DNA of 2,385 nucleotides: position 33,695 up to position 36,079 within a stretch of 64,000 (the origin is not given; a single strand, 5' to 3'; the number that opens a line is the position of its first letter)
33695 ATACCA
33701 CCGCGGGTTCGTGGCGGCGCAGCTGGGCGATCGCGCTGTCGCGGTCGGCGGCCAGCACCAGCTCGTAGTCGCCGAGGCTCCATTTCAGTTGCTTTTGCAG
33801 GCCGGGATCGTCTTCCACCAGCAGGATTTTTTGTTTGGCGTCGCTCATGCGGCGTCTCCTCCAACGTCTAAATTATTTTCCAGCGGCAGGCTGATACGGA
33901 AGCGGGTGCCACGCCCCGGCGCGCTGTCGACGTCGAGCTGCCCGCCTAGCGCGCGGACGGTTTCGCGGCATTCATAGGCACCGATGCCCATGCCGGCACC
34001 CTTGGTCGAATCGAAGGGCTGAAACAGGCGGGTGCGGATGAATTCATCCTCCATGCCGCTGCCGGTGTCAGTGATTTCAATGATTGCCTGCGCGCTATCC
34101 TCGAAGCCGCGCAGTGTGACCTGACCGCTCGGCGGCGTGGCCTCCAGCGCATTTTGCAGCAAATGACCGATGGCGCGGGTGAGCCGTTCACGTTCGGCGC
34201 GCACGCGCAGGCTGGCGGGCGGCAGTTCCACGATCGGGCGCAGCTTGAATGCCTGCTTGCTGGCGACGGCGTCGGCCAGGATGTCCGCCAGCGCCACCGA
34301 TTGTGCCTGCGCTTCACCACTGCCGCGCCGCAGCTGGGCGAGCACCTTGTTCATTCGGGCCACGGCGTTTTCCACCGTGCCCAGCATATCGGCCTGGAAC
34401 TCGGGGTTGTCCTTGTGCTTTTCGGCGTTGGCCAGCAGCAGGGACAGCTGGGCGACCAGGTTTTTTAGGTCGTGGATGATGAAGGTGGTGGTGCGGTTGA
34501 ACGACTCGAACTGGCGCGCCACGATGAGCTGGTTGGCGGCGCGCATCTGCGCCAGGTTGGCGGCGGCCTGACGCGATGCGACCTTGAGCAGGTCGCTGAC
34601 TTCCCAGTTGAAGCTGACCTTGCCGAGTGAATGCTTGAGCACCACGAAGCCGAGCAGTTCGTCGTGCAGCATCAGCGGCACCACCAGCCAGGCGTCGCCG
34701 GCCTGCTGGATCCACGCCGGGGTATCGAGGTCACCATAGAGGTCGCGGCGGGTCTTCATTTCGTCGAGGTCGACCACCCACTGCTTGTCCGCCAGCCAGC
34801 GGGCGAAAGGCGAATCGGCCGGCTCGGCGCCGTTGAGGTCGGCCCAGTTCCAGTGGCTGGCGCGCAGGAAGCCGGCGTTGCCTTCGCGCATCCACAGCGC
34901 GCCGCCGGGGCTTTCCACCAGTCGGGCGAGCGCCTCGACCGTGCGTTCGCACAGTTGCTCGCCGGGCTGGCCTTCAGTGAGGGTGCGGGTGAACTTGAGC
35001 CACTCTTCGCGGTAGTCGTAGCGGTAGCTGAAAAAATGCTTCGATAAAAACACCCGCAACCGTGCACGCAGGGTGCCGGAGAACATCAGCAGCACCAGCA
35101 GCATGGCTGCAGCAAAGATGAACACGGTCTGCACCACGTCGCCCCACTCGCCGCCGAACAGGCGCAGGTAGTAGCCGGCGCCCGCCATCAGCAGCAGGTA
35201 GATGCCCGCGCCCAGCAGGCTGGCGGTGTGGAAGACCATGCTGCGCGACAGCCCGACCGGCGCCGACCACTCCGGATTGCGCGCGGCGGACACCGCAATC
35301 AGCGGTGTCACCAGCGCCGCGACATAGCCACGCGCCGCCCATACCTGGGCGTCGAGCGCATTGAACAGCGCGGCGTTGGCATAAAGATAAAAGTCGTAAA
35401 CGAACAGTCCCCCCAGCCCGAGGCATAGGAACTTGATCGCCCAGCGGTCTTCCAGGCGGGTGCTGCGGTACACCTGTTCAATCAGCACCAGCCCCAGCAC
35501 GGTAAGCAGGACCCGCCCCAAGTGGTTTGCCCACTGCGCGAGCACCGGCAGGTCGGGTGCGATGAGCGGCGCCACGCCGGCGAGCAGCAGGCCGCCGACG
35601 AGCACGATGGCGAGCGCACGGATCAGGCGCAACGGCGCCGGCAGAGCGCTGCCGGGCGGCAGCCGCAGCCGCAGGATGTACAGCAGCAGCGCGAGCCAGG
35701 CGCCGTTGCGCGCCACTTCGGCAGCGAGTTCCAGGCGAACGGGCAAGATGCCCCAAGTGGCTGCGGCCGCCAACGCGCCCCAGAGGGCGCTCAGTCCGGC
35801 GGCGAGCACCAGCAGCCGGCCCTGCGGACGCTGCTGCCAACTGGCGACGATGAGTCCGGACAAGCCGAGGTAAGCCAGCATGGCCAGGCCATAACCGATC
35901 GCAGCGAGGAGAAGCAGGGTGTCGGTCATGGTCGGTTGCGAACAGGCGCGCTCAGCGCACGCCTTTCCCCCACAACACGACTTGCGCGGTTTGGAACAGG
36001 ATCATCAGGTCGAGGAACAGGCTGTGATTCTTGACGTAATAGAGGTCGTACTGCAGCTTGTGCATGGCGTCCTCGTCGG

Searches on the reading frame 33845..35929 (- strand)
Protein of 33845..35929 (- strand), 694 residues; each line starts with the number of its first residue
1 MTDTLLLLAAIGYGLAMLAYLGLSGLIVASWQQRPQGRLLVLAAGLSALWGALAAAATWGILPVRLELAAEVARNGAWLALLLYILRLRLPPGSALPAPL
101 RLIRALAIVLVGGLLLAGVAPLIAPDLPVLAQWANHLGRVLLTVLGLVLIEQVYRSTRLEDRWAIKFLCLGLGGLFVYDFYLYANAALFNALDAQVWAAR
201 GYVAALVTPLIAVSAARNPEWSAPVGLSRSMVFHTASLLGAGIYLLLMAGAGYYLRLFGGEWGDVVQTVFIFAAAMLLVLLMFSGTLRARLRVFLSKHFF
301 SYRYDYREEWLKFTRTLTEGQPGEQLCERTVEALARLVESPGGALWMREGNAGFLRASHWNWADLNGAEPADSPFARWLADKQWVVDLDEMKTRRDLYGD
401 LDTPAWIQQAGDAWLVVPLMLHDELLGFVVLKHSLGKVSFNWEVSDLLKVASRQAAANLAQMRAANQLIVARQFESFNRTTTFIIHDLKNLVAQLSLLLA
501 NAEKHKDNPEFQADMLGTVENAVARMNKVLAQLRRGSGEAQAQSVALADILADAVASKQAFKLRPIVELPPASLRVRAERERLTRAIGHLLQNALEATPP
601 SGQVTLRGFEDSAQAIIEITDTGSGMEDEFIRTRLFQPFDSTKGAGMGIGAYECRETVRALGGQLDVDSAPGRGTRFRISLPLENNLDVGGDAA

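Call 7: search_protein_families(library=ncbifam, proteins=[window:33845-35929:-], max_evalue=0.00001)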
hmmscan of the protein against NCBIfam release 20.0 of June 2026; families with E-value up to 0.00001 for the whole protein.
window:33845-35929:- (694 aa): 58 families (the best 25 are shown)
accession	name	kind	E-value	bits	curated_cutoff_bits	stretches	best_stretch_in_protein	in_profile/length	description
TIGR02916.1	PEP_his_kin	equivalog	3.9e-279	927.9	300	1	11-682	1-679/679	XrtA/PEP-CTERM system histidine kinase PrsK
NF008468.0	PRK11360.1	equivalog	1.4e-21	76.5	646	1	482-685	401-610/616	two-component system sensor histidine kinase AtoS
NF007688.0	PRK10364.1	equivalog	6.7e-18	64.7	479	1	523-684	286-452/460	two-component system sensor histidine kinase ZraS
NF010411.0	PRK13837.1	equivalog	8.3e-17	60.5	647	1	273-692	248-684/828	two-component system VirA-like sensor kinase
NF052574.1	HisKinEspCMyxo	equivalog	5.5e-16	57.9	1200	1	483-683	423-637/785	serine histidine kinase EspC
TIGR02966.1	phoR_proteo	equivalog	1.6e-15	56.9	334.2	1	485-680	122-332/333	phosphate regulon sensor histidine kinase PhoR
NF006800.0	PRK09303.1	equivalog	2.1e-15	56.5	342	1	470-684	144-378/383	histidine kinase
NF052573.1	HisKinEspAMyxo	equivalog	3.4e-15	55.2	1400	1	527-682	446-610/755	serine histidine kinase EspA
NF008298.1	PRK11086.1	subfamily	5.7e-15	54.7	520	1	581-685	422-527/529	DcuS/MalK family sensor histidine kinase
NF038348.1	T2SS_HK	subfamily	1.2e-14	53.6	450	1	579-683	468-573/574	histidine kinase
NF041777.1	sens_FixL_Rhizob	equivalog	1.5e-14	53.6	850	1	543-684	341-482/485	sensor protein FixL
NF046044.1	PnpS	equivalog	2e-14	53.4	400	1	540-682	240-390/390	two-component system histidine kinase PnpS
NF041735.1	hist_kin_RppB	equivalog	4.4e-14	52.1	400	1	481-682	220-438/438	two-component system sensor histidine kinase RppB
NF047794.1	HisKinPtgB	equivalog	8.4e-14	50.8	1000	1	417-670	383-642/656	two-component system sensor histidine kinase PgtB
NF053867.1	SprKinKinDBac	equivalog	1.1e-13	50.5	775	1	574-685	389-499/500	sporulation kinase KinD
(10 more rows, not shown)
